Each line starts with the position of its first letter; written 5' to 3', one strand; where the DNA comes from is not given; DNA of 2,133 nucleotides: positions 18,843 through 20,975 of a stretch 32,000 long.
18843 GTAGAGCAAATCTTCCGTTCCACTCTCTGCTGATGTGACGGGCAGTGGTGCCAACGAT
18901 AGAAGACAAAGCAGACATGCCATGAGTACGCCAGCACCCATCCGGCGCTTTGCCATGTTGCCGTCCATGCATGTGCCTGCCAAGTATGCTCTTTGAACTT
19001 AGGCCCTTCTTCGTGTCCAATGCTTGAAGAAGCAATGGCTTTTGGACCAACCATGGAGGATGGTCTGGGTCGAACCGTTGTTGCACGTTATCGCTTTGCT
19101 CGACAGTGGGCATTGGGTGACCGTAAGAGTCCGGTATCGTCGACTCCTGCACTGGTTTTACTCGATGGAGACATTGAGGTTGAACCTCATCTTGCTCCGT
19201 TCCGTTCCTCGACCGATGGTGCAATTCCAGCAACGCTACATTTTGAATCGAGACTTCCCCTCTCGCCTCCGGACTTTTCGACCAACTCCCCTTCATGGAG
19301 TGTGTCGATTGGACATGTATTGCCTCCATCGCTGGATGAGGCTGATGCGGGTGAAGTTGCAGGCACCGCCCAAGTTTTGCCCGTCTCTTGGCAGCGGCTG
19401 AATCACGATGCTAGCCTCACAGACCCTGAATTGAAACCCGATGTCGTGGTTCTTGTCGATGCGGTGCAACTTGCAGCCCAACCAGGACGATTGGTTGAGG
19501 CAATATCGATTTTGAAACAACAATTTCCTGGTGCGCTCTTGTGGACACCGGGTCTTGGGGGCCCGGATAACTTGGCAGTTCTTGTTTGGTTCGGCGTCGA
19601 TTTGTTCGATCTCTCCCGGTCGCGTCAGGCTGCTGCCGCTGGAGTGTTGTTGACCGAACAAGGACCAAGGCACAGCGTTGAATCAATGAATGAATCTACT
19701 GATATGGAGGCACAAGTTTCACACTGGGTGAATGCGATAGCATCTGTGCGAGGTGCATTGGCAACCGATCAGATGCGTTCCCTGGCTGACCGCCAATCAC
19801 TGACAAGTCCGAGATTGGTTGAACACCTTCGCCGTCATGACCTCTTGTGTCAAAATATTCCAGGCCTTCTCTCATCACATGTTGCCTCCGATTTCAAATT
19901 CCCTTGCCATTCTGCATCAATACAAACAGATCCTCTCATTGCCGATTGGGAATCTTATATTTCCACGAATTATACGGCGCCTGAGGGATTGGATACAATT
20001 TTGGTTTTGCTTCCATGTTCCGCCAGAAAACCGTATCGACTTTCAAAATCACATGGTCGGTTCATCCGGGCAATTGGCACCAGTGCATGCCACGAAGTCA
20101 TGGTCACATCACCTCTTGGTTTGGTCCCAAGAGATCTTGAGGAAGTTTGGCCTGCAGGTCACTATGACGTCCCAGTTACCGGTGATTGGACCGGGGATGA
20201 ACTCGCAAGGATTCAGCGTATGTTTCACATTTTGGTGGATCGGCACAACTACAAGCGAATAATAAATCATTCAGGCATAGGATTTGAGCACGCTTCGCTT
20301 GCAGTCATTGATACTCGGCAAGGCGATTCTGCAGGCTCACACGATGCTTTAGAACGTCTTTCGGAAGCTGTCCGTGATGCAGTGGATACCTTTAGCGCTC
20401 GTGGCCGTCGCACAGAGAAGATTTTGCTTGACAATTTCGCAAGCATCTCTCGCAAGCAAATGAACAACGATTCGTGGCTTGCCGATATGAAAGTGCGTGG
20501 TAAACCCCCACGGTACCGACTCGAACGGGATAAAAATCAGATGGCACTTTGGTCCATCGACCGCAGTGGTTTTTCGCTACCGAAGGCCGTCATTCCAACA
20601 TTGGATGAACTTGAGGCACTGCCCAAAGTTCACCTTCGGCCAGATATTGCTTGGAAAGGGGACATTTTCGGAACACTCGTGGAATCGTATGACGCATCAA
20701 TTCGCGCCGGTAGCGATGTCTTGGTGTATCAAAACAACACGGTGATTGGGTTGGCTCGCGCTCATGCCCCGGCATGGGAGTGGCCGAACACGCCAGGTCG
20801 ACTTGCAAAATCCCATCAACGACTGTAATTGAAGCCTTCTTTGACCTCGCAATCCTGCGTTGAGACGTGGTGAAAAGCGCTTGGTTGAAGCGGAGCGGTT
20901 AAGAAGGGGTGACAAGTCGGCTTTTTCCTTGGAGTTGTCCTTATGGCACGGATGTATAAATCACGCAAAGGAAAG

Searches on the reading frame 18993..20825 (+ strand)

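Call 9: search_protein_families(library=pfam, proteins=[window:18993-20825:+], max_evalue=0.01)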
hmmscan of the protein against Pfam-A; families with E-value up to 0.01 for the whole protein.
window:18993-20825:+ (611 aa): 2 families
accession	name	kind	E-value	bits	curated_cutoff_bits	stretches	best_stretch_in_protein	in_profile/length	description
PF17884.7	DUF5591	-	3.2e-38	131.4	26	1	317-459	2-149/150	Domain of unknown function (DUF5591)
PF01702.25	TGT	-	0.00089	18.8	26.3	1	166-226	213-274/357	Queuine tRNA-ribosyltransferase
